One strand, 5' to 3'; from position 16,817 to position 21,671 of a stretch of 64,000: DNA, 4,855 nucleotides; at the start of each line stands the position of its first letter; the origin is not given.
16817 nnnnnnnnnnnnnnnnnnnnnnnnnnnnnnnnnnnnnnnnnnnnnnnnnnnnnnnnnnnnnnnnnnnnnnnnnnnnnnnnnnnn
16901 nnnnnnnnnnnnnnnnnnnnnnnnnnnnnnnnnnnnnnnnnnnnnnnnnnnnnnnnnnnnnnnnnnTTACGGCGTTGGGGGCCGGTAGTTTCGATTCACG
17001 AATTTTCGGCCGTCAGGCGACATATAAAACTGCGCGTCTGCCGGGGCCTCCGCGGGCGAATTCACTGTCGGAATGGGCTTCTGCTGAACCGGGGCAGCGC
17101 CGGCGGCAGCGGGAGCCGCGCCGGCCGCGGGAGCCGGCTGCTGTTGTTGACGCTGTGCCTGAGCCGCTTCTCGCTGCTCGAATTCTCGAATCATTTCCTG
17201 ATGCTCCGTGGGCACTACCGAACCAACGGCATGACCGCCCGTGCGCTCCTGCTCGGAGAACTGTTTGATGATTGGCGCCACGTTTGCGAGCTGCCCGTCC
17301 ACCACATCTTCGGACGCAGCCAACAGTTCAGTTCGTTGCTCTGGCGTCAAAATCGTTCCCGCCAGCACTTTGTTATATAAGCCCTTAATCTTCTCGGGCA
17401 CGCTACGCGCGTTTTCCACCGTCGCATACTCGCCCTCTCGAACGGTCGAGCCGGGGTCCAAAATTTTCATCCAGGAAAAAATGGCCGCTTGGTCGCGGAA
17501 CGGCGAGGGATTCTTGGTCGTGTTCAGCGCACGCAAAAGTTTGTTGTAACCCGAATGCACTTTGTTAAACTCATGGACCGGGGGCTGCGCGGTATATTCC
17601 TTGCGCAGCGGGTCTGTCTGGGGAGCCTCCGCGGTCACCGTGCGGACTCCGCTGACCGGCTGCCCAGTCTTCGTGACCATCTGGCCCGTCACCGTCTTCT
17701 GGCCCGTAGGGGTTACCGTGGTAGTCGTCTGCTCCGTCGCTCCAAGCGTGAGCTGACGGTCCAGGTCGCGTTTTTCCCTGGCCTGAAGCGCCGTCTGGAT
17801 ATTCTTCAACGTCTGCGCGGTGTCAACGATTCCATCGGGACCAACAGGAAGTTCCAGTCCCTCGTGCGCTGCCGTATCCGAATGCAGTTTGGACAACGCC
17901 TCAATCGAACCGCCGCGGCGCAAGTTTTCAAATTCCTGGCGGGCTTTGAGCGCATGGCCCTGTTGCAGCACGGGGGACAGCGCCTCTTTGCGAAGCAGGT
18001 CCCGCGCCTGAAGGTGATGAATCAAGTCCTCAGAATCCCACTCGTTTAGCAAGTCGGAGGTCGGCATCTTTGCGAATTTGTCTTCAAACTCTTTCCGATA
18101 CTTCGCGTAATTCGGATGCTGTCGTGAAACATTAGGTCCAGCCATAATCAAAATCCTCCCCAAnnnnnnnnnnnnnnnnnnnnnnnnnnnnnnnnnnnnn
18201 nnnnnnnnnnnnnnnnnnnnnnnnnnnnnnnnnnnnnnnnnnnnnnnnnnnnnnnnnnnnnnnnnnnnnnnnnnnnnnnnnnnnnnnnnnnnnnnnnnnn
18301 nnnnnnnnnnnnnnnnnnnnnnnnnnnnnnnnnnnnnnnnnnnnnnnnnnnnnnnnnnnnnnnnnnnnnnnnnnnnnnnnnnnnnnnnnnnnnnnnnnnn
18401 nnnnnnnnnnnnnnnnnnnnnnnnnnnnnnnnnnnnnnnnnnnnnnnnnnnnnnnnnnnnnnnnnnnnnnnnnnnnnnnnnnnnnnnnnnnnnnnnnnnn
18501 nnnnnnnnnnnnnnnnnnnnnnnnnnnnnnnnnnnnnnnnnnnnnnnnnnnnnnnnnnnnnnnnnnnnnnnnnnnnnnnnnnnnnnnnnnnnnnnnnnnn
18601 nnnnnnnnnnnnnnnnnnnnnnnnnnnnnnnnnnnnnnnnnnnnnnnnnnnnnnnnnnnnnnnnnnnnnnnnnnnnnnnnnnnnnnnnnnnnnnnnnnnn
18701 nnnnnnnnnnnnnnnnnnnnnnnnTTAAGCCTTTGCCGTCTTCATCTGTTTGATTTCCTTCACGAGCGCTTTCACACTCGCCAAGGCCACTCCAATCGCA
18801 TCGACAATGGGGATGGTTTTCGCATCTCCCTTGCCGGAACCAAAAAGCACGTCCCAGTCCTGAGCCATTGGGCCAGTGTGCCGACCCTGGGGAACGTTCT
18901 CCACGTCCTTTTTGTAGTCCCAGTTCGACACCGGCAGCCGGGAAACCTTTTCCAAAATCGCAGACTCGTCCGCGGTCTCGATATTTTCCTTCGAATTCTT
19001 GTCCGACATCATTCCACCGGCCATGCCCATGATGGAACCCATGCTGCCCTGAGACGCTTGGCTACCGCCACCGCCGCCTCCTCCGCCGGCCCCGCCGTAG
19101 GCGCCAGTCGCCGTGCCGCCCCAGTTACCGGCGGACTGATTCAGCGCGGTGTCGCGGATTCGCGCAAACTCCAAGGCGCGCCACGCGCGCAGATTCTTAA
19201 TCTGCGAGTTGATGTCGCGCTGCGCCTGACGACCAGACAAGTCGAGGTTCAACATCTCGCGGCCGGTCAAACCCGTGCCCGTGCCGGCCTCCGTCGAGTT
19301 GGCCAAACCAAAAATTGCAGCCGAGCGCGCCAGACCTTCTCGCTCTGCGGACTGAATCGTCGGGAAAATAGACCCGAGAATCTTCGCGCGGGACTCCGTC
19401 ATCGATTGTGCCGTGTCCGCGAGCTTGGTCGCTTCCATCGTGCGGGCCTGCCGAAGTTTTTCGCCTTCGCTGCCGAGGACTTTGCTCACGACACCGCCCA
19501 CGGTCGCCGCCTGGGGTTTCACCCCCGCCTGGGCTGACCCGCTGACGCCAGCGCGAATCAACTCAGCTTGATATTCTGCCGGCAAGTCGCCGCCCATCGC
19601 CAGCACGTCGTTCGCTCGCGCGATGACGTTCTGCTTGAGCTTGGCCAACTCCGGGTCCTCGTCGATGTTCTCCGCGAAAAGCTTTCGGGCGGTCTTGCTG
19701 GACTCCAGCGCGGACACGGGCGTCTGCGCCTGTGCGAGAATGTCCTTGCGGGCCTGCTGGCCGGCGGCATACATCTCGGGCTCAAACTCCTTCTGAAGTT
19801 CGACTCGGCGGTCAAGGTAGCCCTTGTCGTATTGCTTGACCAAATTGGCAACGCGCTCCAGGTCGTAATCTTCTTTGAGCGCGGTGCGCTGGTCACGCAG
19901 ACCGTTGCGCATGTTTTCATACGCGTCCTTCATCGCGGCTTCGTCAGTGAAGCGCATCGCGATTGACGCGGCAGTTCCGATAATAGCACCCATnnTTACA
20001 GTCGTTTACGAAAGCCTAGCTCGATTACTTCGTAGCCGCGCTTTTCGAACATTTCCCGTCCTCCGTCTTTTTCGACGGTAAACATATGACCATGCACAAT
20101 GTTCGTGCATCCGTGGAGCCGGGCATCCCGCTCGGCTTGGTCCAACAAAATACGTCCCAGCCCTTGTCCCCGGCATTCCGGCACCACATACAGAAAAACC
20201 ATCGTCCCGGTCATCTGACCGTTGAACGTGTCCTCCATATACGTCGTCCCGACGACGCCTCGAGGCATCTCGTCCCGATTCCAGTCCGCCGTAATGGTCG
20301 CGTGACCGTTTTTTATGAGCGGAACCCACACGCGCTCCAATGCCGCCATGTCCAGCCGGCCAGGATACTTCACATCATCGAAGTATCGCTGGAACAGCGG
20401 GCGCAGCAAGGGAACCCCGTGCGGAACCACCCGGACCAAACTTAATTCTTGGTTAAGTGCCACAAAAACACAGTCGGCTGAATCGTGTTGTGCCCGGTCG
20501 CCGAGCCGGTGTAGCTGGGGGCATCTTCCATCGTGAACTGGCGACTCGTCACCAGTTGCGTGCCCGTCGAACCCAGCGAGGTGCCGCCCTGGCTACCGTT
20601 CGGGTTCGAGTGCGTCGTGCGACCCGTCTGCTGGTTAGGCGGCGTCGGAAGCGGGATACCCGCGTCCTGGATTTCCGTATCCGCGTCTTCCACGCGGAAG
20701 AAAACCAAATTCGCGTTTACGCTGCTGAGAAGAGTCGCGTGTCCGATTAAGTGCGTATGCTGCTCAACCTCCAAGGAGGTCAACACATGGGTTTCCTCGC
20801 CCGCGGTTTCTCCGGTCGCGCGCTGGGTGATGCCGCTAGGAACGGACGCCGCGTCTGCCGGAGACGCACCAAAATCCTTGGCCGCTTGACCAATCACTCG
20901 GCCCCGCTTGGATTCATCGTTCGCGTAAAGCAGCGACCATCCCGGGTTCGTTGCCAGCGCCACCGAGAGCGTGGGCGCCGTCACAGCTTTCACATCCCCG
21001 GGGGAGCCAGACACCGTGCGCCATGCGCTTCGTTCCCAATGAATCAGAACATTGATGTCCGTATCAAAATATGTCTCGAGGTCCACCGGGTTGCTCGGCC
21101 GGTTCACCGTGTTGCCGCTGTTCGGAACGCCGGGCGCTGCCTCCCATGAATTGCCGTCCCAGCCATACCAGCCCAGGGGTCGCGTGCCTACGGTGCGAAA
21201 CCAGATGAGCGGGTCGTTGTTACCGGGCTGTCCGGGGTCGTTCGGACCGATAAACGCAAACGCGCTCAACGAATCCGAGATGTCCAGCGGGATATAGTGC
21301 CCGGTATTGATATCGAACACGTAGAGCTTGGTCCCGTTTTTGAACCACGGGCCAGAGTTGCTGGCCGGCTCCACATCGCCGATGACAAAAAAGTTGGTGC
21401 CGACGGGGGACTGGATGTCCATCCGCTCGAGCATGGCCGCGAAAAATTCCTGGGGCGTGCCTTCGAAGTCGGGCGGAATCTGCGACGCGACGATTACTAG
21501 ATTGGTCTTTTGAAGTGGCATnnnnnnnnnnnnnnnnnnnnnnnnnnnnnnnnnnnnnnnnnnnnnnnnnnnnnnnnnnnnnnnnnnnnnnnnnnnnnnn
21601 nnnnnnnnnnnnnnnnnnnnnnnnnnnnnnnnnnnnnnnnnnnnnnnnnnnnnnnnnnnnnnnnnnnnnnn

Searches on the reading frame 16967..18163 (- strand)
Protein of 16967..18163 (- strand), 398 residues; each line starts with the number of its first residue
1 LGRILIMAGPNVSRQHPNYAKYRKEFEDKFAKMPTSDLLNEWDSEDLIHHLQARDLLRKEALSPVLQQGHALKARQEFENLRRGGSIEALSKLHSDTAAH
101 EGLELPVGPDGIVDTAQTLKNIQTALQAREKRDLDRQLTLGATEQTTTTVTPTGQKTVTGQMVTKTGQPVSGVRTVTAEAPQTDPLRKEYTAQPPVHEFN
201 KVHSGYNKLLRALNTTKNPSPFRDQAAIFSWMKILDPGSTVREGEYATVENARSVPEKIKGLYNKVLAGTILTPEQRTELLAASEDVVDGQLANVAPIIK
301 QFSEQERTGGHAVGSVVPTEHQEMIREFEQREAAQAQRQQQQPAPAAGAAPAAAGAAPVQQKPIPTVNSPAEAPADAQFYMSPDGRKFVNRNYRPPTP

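Call 8: search_protein_families(library=phrogs, proteins=[window:16967-18163:-], max_evalue=0.001)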
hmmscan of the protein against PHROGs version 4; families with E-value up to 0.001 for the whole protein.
window:16967-18163:- (398 aa): 1 family
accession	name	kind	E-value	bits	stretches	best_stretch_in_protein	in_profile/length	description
phrog_13634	-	unknown function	2e-21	77.4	1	184-302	221-336/403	-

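Call 15: search_protein_families(library=pfam, proteins=[window:16967-18163:-], max_evalue=0.001)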
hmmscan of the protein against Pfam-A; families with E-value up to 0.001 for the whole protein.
window:16967-18163:- (398 aa): 0 families

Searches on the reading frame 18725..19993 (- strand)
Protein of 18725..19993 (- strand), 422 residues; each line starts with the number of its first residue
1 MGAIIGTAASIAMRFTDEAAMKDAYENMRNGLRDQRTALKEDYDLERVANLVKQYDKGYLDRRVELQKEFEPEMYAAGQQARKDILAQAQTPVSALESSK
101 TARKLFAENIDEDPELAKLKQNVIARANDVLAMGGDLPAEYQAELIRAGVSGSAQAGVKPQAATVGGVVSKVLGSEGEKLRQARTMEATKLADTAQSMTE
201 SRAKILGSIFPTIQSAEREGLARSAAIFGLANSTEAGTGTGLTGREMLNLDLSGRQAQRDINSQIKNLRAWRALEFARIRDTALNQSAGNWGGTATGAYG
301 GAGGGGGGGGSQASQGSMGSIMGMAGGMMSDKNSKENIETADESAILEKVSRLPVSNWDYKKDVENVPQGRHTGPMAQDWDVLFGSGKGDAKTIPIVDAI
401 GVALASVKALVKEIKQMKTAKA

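Call 8: search_protein_families(library=phrogs, proteins=[window:18725-19993:-], max_evalue=0.001)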
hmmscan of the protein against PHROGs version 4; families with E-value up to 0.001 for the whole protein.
window:18725-19993:- (422 aa): 0 families

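Call 15: search_protein_families(library=pfam, proteins=[window:18725-19993:-], max_evalue=0.001)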
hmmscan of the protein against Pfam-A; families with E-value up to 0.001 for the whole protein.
window:18725-19993:- (422 aa): 1 family
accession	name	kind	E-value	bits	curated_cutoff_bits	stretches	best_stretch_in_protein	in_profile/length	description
PF13884.11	Peptidase_S74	-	9.3e-11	42.3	22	1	330-380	1-49/58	Chaperone of endosialidase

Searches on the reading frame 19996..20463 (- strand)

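Call 8: search_protein_families(library=phrogs, proteins=[window:19996-20463:-], max_evalue=0.001)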
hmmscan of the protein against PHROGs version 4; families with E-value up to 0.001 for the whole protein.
window:19996-20463:- (155 aa): 3 families
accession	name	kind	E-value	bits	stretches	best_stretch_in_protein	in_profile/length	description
phrog_1249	-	other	1.9e-11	45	1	48-153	52-155/180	acetyltransferase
phrog_3810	-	other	1.7e-07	32.3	1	77-147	81-145/155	acetyltransferase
phrog_27637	-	unknown function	0.00015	23.1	1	70-113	60-103/146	-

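Call 15: search_protein_families(library=pfam, proteins=[window:19996-20463:-], max_evalue=0.001)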
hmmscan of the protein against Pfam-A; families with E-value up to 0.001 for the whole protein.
window:19996-20463:- (155 aa): 3 families
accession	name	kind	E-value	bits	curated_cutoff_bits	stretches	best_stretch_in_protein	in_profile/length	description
PF00583.31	Acetyltransf_1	-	9.5e-10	39.2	20.7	1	50-144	29-116/116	Acetyltransferase (GNAT) family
PF13508.13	Acetyltransf_7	-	2.9e-09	37.6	27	1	69-145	13-83/84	Acetyltransferase (GNAT) domain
PF13673.13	Acetyltransf_10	-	4e-05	24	23.6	1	87-149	53-112/128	Acetyltransferase (GNAT) domain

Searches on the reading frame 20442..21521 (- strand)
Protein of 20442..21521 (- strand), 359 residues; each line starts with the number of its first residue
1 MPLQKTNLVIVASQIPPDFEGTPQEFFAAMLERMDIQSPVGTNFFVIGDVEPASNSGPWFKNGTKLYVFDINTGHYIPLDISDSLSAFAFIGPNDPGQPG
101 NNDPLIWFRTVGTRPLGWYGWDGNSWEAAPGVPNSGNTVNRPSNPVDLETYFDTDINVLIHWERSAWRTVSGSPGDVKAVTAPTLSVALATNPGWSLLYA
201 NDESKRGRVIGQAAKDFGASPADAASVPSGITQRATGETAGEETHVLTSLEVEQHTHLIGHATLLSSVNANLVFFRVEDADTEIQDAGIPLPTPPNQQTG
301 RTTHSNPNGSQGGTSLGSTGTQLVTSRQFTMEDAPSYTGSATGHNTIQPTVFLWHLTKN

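Call 8: search_protein_families(library=phrogs, proteins=[window:20442-21521:-], max_evalue=0.001)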
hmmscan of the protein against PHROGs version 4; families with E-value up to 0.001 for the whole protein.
window:20442-21521:- (359 aa): 1 family
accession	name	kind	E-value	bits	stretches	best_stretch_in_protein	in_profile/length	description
phrog_20787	-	head and packaging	3.4e-05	24.9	1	134-172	26-64/67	virion structural protein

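Call 15: search_protein_families(library=pfam, proteins=[window:20442-21521:-], max_evalue=0.001)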
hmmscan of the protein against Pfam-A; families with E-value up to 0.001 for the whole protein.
window:20442-21521:- (359 aa): 0 families
